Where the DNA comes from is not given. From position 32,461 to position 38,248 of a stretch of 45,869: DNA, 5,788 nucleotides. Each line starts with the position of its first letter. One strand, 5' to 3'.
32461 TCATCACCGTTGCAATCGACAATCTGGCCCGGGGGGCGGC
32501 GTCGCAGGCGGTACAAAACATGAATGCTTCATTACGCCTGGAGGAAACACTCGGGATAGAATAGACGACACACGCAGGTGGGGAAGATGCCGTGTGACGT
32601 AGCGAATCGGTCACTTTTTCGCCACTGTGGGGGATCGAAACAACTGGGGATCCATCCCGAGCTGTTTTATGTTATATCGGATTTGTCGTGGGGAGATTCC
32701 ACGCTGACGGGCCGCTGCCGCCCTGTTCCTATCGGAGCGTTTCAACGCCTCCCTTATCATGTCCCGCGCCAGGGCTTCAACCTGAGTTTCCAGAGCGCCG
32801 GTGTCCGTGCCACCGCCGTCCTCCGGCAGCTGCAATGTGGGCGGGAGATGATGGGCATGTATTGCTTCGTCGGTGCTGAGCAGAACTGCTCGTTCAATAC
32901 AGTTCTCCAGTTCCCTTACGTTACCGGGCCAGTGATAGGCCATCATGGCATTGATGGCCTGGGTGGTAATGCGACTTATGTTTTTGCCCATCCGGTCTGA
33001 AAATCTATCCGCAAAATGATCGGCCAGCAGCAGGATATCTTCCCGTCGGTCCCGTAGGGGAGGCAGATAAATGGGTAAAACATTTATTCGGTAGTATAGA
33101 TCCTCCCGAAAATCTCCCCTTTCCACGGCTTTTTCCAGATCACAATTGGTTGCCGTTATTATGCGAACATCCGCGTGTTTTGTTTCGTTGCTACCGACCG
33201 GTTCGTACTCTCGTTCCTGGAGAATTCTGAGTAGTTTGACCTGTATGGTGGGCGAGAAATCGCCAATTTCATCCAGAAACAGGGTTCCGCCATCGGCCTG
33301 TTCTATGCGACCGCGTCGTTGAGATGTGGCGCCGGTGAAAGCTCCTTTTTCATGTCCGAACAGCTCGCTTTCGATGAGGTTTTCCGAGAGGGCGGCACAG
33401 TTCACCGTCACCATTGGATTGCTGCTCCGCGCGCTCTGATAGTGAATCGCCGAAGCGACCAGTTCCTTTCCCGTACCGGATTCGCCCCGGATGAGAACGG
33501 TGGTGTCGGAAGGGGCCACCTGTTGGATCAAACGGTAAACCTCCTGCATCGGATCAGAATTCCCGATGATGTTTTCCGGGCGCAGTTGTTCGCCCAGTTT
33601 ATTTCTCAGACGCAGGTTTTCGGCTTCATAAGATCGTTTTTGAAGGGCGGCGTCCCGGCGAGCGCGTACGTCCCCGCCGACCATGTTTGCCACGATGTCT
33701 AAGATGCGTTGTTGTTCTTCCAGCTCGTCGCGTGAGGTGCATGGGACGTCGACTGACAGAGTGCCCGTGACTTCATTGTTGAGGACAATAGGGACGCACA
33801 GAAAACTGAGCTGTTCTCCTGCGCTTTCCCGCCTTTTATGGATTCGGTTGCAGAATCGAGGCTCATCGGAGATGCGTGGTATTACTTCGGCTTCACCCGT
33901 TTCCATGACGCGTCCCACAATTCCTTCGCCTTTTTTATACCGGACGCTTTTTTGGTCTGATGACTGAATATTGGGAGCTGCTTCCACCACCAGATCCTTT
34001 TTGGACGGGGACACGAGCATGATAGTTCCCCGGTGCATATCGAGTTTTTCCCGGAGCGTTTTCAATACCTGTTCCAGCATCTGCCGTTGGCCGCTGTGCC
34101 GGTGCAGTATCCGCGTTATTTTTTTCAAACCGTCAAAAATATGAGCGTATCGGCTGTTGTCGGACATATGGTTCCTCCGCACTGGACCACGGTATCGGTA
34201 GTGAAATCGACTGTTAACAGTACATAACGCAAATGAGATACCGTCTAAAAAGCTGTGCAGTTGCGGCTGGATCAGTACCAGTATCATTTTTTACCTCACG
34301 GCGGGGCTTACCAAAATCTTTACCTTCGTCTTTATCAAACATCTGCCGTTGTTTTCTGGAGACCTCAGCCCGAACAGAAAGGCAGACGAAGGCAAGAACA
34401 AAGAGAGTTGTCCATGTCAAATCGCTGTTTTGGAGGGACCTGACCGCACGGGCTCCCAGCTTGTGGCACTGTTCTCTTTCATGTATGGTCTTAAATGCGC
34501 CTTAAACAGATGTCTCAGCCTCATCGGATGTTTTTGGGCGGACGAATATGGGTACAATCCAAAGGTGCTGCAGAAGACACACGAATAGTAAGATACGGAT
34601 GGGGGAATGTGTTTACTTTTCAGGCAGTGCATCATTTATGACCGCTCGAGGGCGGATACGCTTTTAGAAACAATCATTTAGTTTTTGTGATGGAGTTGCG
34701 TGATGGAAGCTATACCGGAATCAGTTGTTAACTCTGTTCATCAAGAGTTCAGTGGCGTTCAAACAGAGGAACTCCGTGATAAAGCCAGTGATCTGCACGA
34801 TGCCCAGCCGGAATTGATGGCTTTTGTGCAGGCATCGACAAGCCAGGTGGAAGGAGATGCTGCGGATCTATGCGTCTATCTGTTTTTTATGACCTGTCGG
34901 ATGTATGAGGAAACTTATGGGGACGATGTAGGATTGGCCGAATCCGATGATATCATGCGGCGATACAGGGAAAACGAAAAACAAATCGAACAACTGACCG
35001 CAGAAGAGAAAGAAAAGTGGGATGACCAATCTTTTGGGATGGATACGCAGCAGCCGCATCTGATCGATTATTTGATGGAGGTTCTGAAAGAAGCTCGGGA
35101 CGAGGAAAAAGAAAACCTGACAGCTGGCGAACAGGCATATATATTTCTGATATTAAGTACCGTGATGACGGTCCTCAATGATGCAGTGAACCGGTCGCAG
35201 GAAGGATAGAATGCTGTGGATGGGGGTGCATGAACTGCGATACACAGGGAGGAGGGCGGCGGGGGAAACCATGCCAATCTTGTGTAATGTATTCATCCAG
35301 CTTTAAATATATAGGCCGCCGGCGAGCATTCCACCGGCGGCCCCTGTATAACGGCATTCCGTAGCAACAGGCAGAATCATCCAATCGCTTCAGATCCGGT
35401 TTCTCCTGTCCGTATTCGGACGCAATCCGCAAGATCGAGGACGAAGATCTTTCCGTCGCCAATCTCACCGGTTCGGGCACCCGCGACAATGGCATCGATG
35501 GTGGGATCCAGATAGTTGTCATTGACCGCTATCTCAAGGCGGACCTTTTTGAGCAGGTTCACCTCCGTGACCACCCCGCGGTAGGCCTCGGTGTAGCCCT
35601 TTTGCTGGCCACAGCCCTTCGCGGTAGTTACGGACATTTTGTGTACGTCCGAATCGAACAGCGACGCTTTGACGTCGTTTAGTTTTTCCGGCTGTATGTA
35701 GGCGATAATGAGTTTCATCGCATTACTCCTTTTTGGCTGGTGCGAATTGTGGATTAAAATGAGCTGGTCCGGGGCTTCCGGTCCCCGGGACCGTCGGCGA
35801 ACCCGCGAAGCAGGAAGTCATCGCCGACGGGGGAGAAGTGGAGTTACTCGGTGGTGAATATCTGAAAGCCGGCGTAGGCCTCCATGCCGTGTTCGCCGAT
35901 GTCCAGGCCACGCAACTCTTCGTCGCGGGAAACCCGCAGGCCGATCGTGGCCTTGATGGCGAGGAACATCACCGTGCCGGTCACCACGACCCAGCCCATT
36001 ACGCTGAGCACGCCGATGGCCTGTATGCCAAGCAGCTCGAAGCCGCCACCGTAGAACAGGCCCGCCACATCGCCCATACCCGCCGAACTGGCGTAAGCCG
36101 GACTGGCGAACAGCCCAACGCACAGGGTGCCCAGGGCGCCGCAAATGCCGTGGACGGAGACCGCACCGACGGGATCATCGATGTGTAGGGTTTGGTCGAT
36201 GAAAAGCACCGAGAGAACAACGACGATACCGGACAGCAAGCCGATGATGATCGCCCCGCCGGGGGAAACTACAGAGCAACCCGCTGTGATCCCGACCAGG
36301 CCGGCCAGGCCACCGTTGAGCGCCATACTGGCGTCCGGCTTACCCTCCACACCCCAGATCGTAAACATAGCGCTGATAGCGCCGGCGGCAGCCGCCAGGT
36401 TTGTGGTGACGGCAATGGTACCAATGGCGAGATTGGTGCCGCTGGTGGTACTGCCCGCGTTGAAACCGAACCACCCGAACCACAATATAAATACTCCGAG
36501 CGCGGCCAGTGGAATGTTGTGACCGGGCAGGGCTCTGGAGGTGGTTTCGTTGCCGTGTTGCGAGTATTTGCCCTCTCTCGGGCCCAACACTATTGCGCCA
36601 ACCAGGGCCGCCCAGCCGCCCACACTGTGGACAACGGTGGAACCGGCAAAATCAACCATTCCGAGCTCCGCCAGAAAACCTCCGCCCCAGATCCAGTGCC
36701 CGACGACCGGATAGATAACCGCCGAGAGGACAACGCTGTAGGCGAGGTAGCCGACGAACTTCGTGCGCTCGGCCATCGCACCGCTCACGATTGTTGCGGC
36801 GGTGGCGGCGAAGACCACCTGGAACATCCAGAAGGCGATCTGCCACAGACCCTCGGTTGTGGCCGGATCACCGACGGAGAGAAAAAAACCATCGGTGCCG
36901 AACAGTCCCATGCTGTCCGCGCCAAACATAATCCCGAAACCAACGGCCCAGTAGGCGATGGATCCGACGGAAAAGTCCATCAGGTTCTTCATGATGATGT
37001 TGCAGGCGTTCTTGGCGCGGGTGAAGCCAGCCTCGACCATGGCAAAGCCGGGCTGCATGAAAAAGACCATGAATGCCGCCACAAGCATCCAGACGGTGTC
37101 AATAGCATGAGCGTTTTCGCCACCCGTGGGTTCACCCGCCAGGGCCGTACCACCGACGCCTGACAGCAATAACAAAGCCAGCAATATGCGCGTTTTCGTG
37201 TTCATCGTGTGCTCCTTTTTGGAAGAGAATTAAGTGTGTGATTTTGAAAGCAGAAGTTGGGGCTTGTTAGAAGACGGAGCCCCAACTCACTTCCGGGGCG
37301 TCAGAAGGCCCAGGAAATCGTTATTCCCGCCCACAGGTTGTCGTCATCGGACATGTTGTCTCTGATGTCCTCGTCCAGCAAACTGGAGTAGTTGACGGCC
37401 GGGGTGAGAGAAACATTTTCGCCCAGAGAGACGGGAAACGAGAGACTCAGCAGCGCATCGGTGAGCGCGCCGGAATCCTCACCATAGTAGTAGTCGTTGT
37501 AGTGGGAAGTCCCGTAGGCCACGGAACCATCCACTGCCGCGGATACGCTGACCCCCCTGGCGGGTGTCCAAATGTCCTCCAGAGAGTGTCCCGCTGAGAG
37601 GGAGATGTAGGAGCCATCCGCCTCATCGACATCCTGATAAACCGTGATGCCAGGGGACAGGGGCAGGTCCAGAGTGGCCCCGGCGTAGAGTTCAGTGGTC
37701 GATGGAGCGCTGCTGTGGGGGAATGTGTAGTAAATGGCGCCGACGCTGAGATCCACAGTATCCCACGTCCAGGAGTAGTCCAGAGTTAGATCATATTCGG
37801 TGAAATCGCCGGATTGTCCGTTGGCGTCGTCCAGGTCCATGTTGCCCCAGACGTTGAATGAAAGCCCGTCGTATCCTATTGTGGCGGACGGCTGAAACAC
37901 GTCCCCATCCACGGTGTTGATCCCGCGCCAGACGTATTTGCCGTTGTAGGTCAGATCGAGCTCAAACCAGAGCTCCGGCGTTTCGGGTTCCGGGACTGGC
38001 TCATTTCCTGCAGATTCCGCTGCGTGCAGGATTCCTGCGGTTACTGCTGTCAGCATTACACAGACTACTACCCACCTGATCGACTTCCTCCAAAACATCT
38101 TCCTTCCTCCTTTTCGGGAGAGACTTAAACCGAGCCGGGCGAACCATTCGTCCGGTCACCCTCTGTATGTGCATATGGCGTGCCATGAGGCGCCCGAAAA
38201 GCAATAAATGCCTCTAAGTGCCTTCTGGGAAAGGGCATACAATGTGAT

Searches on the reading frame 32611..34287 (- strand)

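Call 7: search_protein_families(library=pfam, proteins=[window:32611-34287:-], max_evalue=0.01)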
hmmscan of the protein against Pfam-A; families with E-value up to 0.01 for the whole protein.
window:32611-34287:- (558 aa): 12 families
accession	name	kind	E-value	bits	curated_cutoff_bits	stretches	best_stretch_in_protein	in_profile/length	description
PF00158.32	Sigma54_activat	-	3.4e-74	248.6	20.2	1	240-406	1-167/168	Sigma-54 interaction domain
PF25601.1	AAA_lid_14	-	2.8e-29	101.2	27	1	412-488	1-77/87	AAA+ ATPase lid domain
PF14532.12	Sigma54_activ_2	-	1e-21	78.1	25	1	241-411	1-138/138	Sigma-54 interaction domain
PF01590.32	GAF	-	1e-14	55.6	22.4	1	69-204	4-130/133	GAF domain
PF13185.12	GAF_2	-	1.3e-11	45.3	28.6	1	68-203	5-131/136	GAF domain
PF07728.20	AAA_5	-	7.9e-08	32.8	22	1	264-381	2-122/139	AAA domain (dynein-related subfamily)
PF13492.12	GAF_3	-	2.1e-06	28.6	27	1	69-205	4-125/129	GAF domain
PF02954.25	HTH_8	-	2.3e-05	24.5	22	1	508-542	7-41/42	Bacterial regulatory protein, Fis family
PF07724.20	AAA_2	-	2.4e-05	24.9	27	1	263-390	5-133/166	AAA domain (Cdc48 subfamily)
PF01078.27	Mg_chelatase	-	0.00028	20.8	20.3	1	262-359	23-133/207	Magnesium chelatase, subunit ChlI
PF00004.35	AAA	-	0.00089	20.1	21.2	1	264-385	1-115/131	ATPase family associated with various cellular activities (AAA)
PF06745.19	ATPase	-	0.0035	17.2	26.6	0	255-306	13-65/231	KaiC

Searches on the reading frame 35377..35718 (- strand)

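Call 7: search_protein_families(library=pfam, proteins=[window:35377-35718:-], max_evalue=0.01)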
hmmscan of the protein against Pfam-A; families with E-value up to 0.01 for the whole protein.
window:35377-35718:- (113 aa): 1 family
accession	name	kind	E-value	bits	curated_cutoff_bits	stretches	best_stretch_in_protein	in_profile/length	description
PF00543.27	P-II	-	8.4e-26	90.7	25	1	1-106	1-102/102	Nitrogen regulatory protein P-II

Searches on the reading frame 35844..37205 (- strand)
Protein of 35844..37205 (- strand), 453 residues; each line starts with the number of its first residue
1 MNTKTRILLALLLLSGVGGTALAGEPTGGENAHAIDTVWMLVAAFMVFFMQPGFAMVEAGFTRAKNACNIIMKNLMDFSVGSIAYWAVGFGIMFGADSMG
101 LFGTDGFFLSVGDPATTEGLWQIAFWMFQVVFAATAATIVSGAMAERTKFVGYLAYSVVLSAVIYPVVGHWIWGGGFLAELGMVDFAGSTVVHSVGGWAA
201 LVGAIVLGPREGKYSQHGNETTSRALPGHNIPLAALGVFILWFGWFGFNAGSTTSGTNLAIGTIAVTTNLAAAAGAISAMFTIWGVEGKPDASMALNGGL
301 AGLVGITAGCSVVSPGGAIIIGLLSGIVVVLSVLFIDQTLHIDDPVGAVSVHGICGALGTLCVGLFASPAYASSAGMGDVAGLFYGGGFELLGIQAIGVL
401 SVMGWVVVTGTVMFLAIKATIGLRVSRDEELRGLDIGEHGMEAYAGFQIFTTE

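Call 7: search_protein_families(library=pfam, proteins=[window:35844-37205:-], max_evalue=0.01)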
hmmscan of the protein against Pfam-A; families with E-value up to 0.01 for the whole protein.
window:35844-37205:- (453 aa): 1 family
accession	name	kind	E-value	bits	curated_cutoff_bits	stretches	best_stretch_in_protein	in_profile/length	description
PF00909.26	Ammonium_transp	-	9.9e-130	433.3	23.2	1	38-444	1-399/399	Ammonium Transporter Family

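Call 44: list_cluster_members(proteins=[window:35844-37205:-, window:35377-35718:-, L007:6253-7272:-, L007:8742-9146:-])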
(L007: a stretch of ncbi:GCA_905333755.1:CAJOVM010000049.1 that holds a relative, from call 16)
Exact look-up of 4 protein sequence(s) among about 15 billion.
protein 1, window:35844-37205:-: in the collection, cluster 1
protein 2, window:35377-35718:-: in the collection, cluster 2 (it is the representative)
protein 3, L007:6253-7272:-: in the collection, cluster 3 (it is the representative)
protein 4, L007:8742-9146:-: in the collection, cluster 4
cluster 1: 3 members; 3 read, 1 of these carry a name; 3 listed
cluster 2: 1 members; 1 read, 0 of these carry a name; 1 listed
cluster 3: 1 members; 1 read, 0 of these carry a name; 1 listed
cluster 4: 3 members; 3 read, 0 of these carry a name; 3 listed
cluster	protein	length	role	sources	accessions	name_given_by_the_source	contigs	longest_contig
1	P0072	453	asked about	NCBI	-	-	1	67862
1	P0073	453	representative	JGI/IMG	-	Amt family ammonium transporter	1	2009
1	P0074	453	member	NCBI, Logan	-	-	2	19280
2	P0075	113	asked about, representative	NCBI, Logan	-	-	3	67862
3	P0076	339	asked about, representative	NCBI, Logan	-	-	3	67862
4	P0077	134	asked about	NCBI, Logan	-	-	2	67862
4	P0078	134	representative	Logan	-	-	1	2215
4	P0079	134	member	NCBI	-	-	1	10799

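Call 45: find_homologous_proteins(query=P0076, max_evalue=1e-60)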
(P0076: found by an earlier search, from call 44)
Query P0076 (339 aa): 5935 proteins with E <= 1e-60 among 8000 candidates; the best 120 are listed.
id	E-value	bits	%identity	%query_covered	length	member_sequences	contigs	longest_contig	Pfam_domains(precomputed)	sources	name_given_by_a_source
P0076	1.0e-226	770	100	100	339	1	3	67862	PF22698.2,PF02774.24,PF01118.31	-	-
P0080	3.8e-160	551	72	100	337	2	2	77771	PF22698.2,PF02774.24,PF01118.31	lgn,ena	-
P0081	4.6e-157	541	71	100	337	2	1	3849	PF22698.2,PF02774.24,PF01118.31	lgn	-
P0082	1.1e-155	536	71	100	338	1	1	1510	PF22698.2,PF02774.24,PF01118.31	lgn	-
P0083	4.4e-155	534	70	100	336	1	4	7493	PF22698.2,PF02774.24,PF01118.31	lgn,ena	-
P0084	7.6e-153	527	70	100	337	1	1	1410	PF22698.2,PF02774.24,PF01118.31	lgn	-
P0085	6.2e-152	524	69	100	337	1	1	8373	PF22698.2,PF02774.24,PF01118.31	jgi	jgi:N-acetyl-gamma-glutamyl-phosphate reductase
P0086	8.1e-144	497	68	100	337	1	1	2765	PF22698.2,PF02774.24,PF01118.31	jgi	jgi:N-acetyl-gamma-glutamyl-phosphate reductase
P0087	1.1e-143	497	66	100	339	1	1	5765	PF22698.2,PF02774.24,PF01118.31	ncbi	-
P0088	7.0e-142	491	67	100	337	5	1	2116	PF22698.2,PF02774.24,PF01118.31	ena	-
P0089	1.1e-141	490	66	100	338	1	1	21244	PF22698.2,PF02774.24,PF01118.31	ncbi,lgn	-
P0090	4.1e-141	488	67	100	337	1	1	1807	PF22698.2,PF02774.24,PF01118.31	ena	-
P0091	4.8e-141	488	66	100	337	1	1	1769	PF22698.2,PF02774.24,PF01118.31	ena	-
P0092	9.7e-141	487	65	100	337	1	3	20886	PF22698.2,PF02774.24,PF01118.31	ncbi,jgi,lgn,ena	-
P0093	1.7e-140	486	64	100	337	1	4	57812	PF22698.2,PF02774.24,PF01118.31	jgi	-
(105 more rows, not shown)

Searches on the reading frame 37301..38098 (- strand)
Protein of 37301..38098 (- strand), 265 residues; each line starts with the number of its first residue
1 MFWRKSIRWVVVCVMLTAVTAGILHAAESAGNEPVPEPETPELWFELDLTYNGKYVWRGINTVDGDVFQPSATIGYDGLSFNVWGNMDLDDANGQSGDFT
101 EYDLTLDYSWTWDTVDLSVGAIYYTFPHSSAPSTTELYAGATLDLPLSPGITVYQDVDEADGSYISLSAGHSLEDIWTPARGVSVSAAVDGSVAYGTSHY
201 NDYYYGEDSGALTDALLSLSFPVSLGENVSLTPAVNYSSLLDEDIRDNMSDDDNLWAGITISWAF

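Call 7: search_protein_families(library=pfam, proteins=[window:37301-38098:-], max_evalue=0.01)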
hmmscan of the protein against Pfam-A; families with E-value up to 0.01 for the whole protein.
window:37301-38098:- (265 aa): 0 families

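Call 16: find_encoding_contigs(protein=window:37301-38098:-, flank=10000, max_places=10)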
Protein window:37301-38098:- (265 aa): 5 contigs read that carry it; 5 places shown.
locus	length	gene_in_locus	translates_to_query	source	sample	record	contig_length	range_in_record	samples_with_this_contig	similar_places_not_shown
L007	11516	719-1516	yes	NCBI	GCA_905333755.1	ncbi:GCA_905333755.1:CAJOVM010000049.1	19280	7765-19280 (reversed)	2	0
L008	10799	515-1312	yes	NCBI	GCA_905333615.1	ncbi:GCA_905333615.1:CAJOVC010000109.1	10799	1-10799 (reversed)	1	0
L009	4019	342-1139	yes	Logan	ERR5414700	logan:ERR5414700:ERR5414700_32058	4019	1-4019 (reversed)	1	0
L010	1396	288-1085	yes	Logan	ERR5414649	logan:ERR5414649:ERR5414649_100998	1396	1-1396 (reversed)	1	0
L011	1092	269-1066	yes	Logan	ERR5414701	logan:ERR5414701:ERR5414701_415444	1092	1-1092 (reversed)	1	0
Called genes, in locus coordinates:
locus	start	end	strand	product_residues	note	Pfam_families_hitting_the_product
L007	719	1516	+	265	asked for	-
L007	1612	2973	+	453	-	PF00909:Ammonium_transp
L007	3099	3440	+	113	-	PF00543:P-II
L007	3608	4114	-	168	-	-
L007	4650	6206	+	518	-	PF01590:GAF, PF13185:GAF_2, PF13492:GAF_3 (faint), PF00158:Sigma54_activat, PF14532:Sigma54_activ_2, PF07728:AAA_5, PF25601:AAA_lid_14, PF02954:HTH_8, +1 more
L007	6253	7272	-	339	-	PF01118:Semialdhyde_dh, PF22698:Semialdhyde_dhC_1, PF02774:Semialdhyde_dhC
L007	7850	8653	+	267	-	PF00226:DnaJ, PF13424:TPR_12 (faint)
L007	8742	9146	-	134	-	PF02410:RsfS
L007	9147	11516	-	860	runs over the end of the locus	PF03030:H_PPase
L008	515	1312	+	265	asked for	-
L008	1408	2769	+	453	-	PF00909:Ammonium_transp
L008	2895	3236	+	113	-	PF00543:P-II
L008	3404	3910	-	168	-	-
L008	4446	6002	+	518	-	PF01590:GAF, PF13185:GAF_2, PF13492:GAF_3 (faint), PF00158:Sigma54_activat, PF14532:Sigma54_activ_2, PF07728:AAA_5, PF25601:AAA_lid_14, PF02954:HTH_8, +1 more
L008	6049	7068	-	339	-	PF01118:Semialdhyde_dh, PF22698:Semialdhyde_dhC_1, PF02774:Semialdhyde_dhC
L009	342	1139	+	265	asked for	-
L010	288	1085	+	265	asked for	-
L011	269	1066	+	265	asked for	-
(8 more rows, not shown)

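Call 25: find_homologous_proteins(query=window:37301-38098:-, max_evalue=0.00001)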
Query window:37301-38098:- (265 aa): 71 proteins with E <= 0.00001 among 1673 candidates.
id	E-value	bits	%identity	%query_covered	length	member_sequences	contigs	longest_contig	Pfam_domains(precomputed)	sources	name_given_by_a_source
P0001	1.3e-174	597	100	100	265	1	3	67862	-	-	-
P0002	8.9e-126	437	75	100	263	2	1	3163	-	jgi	jgi:hypothetical protein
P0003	1.7e-106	374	62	100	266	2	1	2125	-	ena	-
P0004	4.8e-99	349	61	96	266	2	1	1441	-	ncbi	-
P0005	2.4e-96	341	61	99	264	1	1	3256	-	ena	-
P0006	1.6e-94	335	74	77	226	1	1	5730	-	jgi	jgi:hypothetical protein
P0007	1.1e-86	309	56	97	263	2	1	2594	-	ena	-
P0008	3.5e-85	304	53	96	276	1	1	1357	-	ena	-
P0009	1.1e-83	299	53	99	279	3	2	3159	-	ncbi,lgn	ncbi:MAG: hypothetical protein ACOCQ9_02645 [Candidatus Brocadiia bacterium]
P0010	2.2e-83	298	56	100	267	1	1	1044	PF09694.17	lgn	-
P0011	8.0e-83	296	57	86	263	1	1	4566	-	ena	-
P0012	4.8e-81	290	54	98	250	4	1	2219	-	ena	-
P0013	3.2e-80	288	57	94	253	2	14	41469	-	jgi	jgi:hypothetical protein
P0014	3.0e-78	281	51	100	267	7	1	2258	-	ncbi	-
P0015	1.7e-76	275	51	97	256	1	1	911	-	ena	-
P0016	2.2e-76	275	51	91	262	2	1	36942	-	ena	-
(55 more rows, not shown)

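Call 26: find_encoding_contigs(protein=P0002, flank=10000, max_places=3)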
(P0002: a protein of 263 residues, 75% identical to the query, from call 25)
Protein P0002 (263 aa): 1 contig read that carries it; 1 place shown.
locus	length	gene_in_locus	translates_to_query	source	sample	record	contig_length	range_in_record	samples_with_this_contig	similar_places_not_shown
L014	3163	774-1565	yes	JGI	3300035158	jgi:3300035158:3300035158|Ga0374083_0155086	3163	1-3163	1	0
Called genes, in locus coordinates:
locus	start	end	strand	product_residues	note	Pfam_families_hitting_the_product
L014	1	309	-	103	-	?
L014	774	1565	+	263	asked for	-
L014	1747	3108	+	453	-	PF00909:Ammonium_transp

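Call 27: find_encoding_contigs(protein=P0006, flank=10000, max_places=3)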
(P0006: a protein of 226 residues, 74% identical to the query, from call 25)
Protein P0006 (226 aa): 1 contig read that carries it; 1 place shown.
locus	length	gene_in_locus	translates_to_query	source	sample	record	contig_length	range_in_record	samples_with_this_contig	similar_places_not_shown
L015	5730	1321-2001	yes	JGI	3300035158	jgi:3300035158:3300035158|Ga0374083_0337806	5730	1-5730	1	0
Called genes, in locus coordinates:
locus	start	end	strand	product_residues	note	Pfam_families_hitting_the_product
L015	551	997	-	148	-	PF01904:DUF72 (weak)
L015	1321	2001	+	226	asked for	-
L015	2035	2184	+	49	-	-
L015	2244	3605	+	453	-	PF00909:Ammonium_transp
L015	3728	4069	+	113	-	PF00543:P-II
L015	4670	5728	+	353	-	?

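Call 28: find_encoding_contigs(protein=P0013, flank=10000, max_places=4)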
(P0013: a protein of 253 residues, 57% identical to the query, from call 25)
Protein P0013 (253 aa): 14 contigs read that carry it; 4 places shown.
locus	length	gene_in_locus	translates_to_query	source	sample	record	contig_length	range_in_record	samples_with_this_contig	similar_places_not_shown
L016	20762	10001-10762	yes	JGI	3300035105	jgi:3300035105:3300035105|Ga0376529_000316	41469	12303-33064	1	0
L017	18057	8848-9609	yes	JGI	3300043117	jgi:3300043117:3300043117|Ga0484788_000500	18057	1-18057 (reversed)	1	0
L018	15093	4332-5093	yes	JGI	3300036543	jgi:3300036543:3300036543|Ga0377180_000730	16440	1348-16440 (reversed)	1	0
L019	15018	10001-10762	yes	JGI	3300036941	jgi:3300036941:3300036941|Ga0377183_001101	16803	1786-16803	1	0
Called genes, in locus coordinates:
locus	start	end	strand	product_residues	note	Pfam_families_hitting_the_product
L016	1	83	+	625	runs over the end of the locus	PF00111:Fer2, PF17650:RACo_linker, PF17651:Raco_middle, PF14574:RACo_C_ter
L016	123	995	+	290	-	PF02569:Pantoate_ligase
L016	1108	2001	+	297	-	PF01790:LGT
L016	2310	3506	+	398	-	PF00291:PALP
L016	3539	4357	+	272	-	PF00290:Trp_syntA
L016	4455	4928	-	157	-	PF02021:UPF0102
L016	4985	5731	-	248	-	PF02591:Zn_ribbon_9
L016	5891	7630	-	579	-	PF03979:Sigma70_r1_1, PF00140:Sigma70_r1_2, PF04542:Sigma70_r2, PF04539:Sigma70_r3, PF04545:Sigma70_r4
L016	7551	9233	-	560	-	PF01807:Zn_ribbon_DnaG, PF08275:DNAG_N, PF01751:Toprim, PF13155:Toprim_2, PF13362:Toprim_3 (weak), PF13662:Toprim_4, PF10410:DnaB_bind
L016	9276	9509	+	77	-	-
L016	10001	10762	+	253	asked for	-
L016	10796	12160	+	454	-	PF00909:Ammonium_transp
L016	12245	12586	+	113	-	PF00543:P-II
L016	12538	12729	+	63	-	-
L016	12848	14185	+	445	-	PF03951:Gln-synt_N, PF00120:Gln-synt_C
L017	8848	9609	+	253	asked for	-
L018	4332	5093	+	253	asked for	-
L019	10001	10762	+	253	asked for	-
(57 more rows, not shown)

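Call 29: find_encoding_contigs(protein=P0016, flank=10000, max_places=3)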
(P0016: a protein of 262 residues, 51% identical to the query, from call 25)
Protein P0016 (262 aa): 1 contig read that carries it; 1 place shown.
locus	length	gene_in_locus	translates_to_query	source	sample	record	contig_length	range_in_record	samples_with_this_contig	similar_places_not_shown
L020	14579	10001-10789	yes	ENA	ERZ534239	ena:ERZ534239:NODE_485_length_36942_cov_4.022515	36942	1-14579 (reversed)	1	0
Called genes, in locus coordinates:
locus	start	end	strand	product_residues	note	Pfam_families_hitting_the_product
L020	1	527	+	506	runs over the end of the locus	PF00662:Proton_antipo_N (weak), PF10125:NADHdeh_related, PF00361:Proton_antipo_M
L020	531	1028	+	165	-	PF01899:MNHE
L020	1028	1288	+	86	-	PF04066:MrpF_PhaF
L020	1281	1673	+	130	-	PF03334:PhaG_MnhG_YufB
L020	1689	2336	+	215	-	PF14697:Fer4_21 (weak), PF00037:Fer4, PF12797:Fer4_2 (weak), PF12837:Fer4_6 (weak), PF13237:Fer4_10, PF12838:Fer4_7, PF13187:Fer4_9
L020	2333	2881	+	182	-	PF01750:HycI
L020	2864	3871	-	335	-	PF00586:AIRS, PF02769:AIRS_C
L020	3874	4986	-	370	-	PF01924:HypD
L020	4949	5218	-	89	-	PF01455:HupF_HypC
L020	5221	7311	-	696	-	PF07503:zf-HYPF, PF01300:Sua5_yciO_yrdC, PF17788:HypF_C, PF22521:HypF_C_2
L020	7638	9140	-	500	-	PF00089:Trypsin, PF13365:Trypsin_2, PF13180:PDZ_2, PF00595:PDZ, PF13180:PDZ_2, PF17820:PDZ_6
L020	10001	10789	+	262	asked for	-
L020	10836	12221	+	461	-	PF00909:Ammonium_transp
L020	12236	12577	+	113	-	PF00543:P-II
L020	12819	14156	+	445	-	PF03951:Gln-synt_N, PF00120:Gln-synt_C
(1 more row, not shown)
